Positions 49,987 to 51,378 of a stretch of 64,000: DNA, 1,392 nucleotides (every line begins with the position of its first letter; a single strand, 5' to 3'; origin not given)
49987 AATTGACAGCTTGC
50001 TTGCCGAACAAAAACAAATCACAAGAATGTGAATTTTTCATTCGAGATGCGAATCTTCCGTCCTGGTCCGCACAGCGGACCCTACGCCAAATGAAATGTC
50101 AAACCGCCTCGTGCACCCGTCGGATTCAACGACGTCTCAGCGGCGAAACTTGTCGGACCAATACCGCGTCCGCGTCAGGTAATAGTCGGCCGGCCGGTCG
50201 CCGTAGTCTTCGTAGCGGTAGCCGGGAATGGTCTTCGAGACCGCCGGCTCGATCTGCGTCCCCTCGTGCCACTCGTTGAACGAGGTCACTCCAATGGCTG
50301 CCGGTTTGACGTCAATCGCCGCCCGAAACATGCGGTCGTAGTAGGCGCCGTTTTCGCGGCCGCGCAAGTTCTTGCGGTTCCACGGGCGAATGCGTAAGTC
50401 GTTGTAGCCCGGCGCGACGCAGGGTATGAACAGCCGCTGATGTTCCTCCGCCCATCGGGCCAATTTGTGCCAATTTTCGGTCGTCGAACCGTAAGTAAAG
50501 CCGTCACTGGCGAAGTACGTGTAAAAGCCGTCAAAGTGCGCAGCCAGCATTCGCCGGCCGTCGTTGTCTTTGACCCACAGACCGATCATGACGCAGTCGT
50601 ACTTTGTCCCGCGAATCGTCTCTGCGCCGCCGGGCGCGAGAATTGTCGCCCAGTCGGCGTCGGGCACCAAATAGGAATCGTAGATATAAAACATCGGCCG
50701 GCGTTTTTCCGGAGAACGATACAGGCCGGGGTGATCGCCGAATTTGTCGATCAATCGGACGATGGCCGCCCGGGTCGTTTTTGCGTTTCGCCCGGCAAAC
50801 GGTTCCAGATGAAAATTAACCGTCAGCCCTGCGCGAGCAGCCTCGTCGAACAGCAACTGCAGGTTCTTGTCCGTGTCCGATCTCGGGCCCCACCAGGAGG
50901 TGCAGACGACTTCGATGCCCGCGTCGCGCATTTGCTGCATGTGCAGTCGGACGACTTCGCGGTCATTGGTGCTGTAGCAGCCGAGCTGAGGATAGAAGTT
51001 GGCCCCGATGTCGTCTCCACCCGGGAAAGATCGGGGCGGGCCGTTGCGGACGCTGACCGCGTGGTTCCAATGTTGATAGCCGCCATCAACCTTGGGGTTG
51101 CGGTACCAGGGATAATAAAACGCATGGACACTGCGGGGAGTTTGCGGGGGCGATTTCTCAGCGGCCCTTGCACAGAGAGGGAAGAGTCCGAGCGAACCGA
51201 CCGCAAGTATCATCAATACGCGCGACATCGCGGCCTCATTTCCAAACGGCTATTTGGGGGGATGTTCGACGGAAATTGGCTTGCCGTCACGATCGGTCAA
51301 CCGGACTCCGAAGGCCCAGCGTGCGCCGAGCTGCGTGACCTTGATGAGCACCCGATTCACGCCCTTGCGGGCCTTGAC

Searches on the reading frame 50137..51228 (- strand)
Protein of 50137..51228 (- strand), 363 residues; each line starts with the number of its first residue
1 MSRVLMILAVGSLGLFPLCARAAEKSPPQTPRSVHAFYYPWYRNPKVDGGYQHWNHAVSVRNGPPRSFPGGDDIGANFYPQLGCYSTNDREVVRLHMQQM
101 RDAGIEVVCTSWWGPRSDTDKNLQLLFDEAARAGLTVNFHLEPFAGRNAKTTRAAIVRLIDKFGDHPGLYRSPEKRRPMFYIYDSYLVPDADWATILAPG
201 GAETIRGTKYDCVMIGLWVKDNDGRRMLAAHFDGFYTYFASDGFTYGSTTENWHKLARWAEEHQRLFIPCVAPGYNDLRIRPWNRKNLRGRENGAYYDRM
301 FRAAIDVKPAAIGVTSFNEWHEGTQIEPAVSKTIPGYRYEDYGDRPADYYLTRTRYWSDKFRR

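Call 37: search_protein_families(library=pfam, proteins=[window:50137-51228:-], max_evalue=0.001)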
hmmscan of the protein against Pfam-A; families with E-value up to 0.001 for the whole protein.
window:50137-51228:- (363 aa): 2 families
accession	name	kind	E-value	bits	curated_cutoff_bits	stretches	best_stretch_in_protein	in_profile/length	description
PF16317.11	Glyco_hydro_99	-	8.6e-138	459.6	33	1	34-362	6-340/341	Glycosyl hydrolase family 99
PF03659.20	Glyco_hydro_71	-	1.6e-06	27.6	34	1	97-333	22-245/375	Glycosyl hydrolase family 71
